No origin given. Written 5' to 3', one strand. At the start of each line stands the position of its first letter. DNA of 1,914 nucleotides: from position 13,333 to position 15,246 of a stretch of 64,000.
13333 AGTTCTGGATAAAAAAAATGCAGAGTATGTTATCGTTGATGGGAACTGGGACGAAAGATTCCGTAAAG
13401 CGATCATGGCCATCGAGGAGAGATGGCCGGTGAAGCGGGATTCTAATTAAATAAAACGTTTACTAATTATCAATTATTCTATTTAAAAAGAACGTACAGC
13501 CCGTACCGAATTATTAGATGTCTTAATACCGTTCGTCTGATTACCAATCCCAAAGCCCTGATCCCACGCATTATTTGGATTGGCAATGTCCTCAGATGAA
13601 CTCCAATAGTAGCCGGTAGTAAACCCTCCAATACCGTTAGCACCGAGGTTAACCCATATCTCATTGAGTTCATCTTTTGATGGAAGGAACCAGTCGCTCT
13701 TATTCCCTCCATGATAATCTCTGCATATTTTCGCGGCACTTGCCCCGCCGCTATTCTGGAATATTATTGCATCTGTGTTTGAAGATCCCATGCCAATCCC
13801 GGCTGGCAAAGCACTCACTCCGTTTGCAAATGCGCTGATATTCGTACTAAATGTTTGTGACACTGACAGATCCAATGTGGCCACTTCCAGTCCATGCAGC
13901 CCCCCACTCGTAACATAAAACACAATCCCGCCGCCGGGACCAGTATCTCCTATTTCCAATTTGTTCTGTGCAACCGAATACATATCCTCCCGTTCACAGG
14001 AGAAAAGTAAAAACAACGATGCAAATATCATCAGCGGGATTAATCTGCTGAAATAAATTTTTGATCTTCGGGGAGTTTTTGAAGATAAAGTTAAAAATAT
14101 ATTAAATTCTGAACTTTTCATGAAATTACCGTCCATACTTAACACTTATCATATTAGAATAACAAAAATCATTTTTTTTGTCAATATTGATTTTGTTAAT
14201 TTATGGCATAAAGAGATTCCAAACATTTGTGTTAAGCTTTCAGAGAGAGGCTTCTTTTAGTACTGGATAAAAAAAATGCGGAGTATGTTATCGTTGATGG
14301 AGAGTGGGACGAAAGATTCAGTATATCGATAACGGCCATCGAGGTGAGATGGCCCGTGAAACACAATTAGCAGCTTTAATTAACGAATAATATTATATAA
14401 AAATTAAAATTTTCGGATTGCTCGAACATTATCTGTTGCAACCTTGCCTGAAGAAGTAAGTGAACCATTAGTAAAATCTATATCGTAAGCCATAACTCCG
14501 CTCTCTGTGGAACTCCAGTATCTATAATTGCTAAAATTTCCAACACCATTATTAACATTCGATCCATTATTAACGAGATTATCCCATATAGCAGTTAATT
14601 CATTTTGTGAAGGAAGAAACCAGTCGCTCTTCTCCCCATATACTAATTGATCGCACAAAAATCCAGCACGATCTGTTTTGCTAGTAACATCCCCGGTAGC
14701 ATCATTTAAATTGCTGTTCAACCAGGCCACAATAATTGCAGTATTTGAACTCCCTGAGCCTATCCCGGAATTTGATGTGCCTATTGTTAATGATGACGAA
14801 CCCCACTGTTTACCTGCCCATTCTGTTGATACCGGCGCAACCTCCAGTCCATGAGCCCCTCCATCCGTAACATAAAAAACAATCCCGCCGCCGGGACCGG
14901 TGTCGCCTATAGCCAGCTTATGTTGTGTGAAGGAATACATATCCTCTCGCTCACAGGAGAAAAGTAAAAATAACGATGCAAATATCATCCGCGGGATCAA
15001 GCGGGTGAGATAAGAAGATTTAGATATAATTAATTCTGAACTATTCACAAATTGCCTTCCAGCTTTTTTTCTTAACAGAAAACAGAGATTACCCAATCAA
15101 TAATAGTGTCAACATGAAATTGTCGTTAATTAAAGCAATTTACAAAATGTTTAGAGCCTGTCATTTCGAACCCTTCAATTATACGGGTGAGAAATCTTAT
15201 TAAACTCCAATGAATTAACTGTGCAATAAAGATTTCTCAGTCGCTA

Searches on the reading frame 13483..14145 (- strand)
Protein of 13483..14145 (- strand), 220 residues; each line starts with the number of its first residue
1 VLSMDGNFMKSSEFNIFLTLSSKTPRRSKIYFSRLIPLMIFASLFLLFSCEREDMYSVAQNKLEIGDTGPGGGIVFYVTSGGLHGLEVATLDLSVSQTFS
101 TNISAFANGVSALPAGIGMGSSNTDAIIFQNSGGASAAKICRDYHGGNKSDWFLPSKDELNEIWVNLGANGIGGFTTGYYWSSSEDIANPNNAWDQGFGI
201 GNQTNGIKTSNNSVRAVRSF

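Call 38: search_protein_families(library=ncbifam, proteins=[window:13483-14145:-], max_evalue=0.00001)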
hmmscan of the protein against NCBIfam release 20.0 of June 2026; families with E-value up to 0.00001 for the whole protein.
window:13483-14145:- (220 aa): 1 family
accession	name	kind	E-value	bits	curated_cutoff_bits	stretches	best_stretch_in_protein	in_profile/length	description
NF046116.1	adhesin_Lcl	equivalog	7.6e-15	54.4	500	1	142-220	357-431/431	collagen-like adhesin Lcl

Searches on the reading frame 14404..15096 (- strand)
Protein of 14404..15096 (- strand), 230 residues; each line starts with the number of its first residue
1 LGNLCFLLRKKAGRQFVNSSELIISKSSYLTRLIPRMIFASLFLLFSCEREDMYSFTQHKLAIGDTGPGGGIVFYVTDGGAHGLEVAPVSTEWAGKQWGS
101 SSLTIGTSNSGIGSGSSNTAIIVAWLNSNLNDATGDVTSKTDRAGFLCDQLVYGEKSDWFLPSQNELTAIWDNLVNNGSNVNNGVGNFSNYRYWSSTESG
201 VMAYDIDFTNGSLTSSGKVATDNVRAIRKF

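Call 39: search_protein_families(library=ncbifam, proteins=[window:14404-15096:-], max_evalue=0.00001)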
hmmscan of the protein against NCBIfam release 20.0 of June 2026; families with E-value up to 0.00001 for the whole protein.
window:14404-15096:- (230 aa): 1 family
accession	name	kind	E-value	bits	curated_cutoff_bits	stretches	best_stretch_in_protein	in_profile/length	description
NF046116.1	adhesin_Lcl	equivalog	7.1e-07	28.1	500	0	156-230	364-431/431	collagen-like adhesin Lcl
